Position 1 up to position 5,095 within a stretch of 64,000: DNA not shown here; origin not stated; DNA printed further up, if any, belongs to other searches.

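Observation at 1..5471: SET-domain methyltransferase sits 13 nt upstream of a Pls/PosA-type cationic-homopolymer synthetase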

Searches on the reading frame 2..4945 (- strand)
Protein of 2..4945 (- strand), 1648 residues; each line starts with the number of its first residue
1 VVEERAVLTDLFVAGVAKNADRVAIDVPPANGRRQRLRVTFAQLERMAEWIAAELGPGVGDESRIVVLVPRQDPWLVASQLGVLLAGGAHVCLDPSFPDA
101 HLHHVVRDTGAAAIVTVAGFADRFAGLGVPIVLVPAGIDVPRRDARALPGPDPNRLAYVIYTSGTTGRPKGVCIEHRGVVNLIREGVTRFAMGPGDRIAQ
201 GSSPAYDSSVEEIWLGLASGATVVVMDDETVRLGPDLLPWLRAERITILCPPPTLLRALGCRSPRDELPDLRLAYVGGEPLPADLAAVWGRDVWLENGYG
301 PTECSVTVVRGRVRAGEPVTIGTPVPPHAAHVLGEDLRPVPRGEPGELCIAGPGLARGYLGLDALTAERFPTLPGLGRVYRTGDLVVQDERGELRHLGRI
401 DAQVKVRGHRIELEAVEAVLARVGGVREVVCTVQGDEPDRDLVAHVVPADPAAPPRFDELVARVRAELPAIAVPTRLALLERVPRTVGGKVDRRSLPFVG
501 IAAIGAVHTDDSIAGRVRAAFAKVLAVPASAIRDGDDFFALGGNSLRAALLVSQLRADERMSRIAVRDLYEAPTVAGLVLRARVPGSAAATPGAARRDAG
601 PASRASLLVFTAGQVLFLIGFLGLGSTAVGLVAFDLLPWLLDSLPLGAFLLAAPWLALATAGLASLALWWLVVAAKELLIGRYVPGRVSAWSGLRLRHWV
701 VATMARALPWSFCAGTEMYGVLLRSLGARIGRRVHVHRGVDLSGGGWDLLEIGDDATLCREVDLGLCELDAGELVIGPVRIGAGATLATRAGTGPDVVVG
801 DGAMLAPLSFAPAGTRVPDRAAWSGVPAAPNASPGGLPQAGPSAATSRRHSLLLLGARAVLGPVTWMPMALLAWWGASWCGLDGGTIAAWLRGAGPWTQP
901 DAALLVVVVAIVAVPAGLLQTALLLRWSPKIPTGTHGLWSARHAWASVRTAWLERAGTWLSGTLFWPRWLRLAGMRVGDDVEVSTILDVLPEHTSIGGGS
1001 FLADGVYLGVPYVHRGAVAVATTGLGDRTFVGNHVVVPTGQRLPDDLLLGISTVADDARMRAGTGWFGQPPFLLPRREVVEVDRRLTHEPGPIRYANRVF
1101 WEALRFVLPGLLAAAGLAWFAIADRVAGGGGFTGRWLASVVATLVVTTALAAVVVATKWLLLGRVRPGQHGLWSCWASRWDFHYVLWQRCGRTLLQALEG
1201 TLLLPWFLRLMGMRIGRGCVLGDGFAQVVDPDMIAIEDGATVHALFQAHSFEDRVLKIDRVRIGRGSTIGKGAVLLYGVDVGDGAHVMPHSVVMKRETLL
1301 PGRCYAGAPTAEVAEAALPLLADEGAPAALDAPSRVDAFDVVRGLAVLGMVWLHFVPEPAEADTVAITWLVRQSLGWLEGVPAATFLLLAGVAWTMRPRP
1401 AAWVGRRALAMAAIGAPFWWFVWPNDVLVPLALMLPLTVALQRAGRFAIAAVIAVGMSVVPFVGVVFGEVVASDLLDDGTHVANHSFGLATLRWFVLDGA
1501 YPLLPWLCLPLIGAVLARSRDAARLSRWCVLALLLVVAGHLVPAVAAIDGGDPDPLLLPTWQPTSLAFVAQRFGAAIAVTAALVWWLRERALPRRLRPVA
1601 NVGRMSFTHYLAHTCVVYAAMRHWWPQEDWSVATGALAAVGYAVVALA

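Call 7: search_protein_families(library=pfam, proteins=[window:2-4945:-], max_evalue=0.01)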
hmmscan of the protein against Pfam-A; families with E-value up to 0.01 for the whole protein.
window:2-4945:- (1648 aa): 8 families
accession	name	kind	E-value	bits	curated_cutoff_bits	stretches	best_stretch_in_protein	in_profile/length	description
PF00501.34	AMP-binding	-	7.6e-68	229.5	29.9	1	16-360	5-384/384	AMP-binding enzyme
PF00550.31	PP-binding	-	3.7e-10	40.3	20.8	1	516-579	2-64/67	Phosphopantetheine attachment site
PF00132.30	Hexapep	-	1.3e-09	37.7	27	1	1261-1293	2-34/36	Bacterial transferase hexapeptide (six repeats)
PF04235.18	DUF418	-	1e-08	35.7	23.6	1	1519-1647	11-137/163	Protein of unknown function (DUF418)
PF13193.12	AMP-binding_C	-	2.1e-07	32.2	24.5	1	416-490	2-76/76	AMP-binding enzyme C-terminal domain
PF07786.18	HGSNAT_cat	-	5.9e-07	29.7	22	1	1335-1520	1-184/222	Heparan-alpha-glucosaminide N-acetyltransferase, catalytic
PF01757.29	Acyl_transf_3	-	6.7e-06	25.8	31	1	1413-1647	119-318/326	Acyltransferase domain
PF14602.12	Hexapep_2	-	0.0057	16.8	27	1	1261-1287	2-26/34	Hexapeptide repeat of succinyl-transferase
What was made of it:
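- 1019..3106 (-): Pls/PosA-type terminal region, residues 614-1309. TM helices at about 603-681, 896-927 and 1099-1163 separate three soluble hexapeptide-repeat-like domains: C1 about 682-895, C2 about 928-1098 and C3 about 1164-1330. Hexapep hit at 1261-1293 (call 7).
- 2..943 (-): Fused C-terminal polytopic membrane domain, residues 1335-1648+. It belongs to the acyltransferase-3 superfamily (HGSNAT_cat/DUF1624 plus DUF418). HGSNAT_cat 29.7 bits (cutoff 22) and DUF418 35.7 bits (cutoff 23.6); Acyl_transf_3 25.8 bits, below its cutoff of 31 (call 7).
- On Acyltransferase-3 / HGSNAT / DUF418 membrane proteins: Acyl_transf_3 scores 25.8, below its cutoff of 31 (call 7).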

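Call 8: search_protein_families(library=ncbifam, proteins=[window:2-4945:-], max_evalue=0.01)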
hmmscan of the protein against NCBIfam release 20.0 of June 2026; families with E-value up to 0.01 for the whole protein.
window:2-4945:- (1648 aa): 107 families (the best 25 are shown)
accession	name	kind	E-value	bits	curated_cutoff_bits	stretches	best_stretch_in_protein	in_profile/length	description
TIGR02353.1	NRPS_term_dom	equivalog_domain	6.6e-103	345.3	423.1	1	614-1309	3-694/695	Pls/PosA family non-ribosomal peptide synthetase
TIGR01733.1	AA-adenyl-dom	subfamily_domain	1.5e-102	343.4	317.4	1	40-430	1-408/409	amino acid adenylation domain-containing protein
NF038078.1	NRPS_MxcG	equivalog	2.9e-85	286.6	2300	1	35-579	478-1038/1442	myxochelin non-ribosomal peptide synthetase MxcG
NF004282.0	PRK05691.1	subfamily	1.5e-83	280.1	4090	1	36-575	1154-1698/4334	non-ribosomal peptide synthase/polyketide synthase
NF047350.1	aureusi_NRPS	equivalog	1.5e-68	231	2500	1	3-578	410-971/2373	aureusimine non-ribosomal peptide synthetase AusA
NF041803.1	NRPS_SolG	exception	8.3e-66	222.3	2200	1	36-581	584-1154/1163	solanimycin non-ribosomal peptide synthetase SolG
NF007605.2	PRK10252.1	equivalog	1.4e-60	205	2400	1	58-559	500-1019/1292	enterobactin non-ribosomal peptide synthetase EntF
NF003417.0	PRK04813.1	subfamily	5.1e-50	170.5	476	1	38-496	28-499/505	D-alanine--poly(phosphoribitol) ligase subunit DltA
TIGR01734.1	D-ala-DACP-lig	equivalog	1.6e-48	165.5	559.85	1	35-496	22-498/504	D-alanine--poly(phosphoribitol) ligase subunit DltA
NF004837.0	PRK06187.1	subfamily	2.7e-43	148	476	1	147-496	163-518/531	long-chain-fatty-acid--CoA ligase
TIGR03098.1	ligase_PEP_1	hypoth_equivalog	4.7e-40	137.5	592.35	2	153-496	162-514/517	acyl-CoA ligase (AMP-forming), exosortase A system-associated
NF004511.1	PRK05852.1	equivalog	6.9e-36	123.9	650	1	34-496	22-500/505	FadD7 family fatty acid--CoA ligase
NF006182.0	PRK08316.1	subfamily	1.4e-32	112.9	663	1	153-496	170-513/523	fatty acyl-CoA synthetase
NF005858.0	PRK07787.1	subfamily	1.7e-31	109.2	575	1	41-496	29-468/471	acyl-CoA synthetase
NF004114.0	PRK05605.1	equivalog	3.2e-31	108.3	766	1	148-495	215-564/575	long-chain-fatty-acid--CoA ligase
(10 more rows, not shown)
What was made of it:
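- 2..4945 (-): Pls/PosA-like synthetase gene. The 3' end runs off the window; at least 1648 aa are visible and about 25 aa are missing. Alternative start at GTG 4927. Domain hits in calls 7 and 8.
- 1019..3106 (-): TIGR02353 covers profile positions 3-694 of 695, E 6.6e-103, 345 bits, below the cutoff of 423 (call 8).
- On Pls/PosA (CHPA) synthetase family: The alignment covers profile positions 3-694 of 695, E 6.6e-103 (call 8). 345.3 bits against a cutoff of 423.1 (call 8).
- Closest known: Epsilon-poly-L-lysine synthetase Pls. Same: About 700-aa terminal region with TM helices and three tandem soluble domains, aligned end to end with TIGR02353 (call 8).
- Checked: Domains (Pfam and NCBIfam, calls 7 and 8).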

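Call 81: search_solved_structures(query=window:2-4945:-, max_evalue=0.00001, show_alignments=0)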
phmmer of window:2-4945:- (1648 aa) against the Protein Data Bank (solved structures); distinct sequences matched with E-value up to 0.00001: 187 (the best 60 are shown).
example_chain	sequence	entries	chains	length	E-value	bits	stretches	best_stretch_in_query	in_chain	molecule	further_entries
6mfz_A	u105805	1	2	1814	2.7e-121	409.5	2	37-575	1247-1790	Linear gramicidin synthase subunit A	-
9be3_A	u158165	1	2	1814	2.7e-121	409.5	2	37-575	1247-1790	Linear gramicidin synthase subunit A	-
9meh_A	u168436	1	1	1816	2.7e-121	409.5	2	37-575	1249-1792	Linear gramicidin synthase subunit A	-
9be4_A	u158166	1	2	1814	1.1e-120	407.5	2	37-575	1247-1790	Linear gramicidin synthase subunit A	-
6mfy_A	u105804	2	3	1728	8.1e-117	394.7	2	37-498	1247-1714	Linear gramicidin synthase subunit A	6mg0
8xjz_C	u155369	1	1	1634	4.9e-93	315.8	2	55-497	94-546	Peptide synthetase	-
5u89_A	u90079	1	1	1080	1.1e-75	258.3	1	40-581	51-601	Amino acid adenylation domain protein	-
9bfd_A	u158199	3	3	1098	4.4e-74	253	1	36-580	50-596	Tyrocidine synthase 1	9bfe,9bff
8hlk_A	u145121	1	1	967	2.3e-73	250.6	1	38-498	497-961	Microcystin synthetase B (Fragment)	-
8www_A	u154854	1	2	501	2.2e-63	217.5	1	35-497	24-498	Carrier domain-containing protein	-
9bfd_B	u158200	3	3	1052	9.3e-63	215.5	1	38-579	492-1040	Tyrocidine synthase 2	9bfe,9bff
4d4g_A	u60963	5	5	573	1.2e-61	211.8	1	38-498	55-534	APNAA1 | APNA A1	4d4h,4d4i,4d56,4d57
2vsq_A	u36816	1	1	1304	1.4e-61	211.6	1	39-584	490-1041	SURFACTIN SYNTHETASE SUBUNIT 3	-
4zxh_A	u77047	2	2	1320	2.5e-61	210.7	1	48-557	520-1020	ABBFA_003403 | Tyrocidine synthetase 3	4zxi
9lcq_A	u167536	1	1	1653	1.2e-60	208.4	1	37-579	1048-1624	PvdL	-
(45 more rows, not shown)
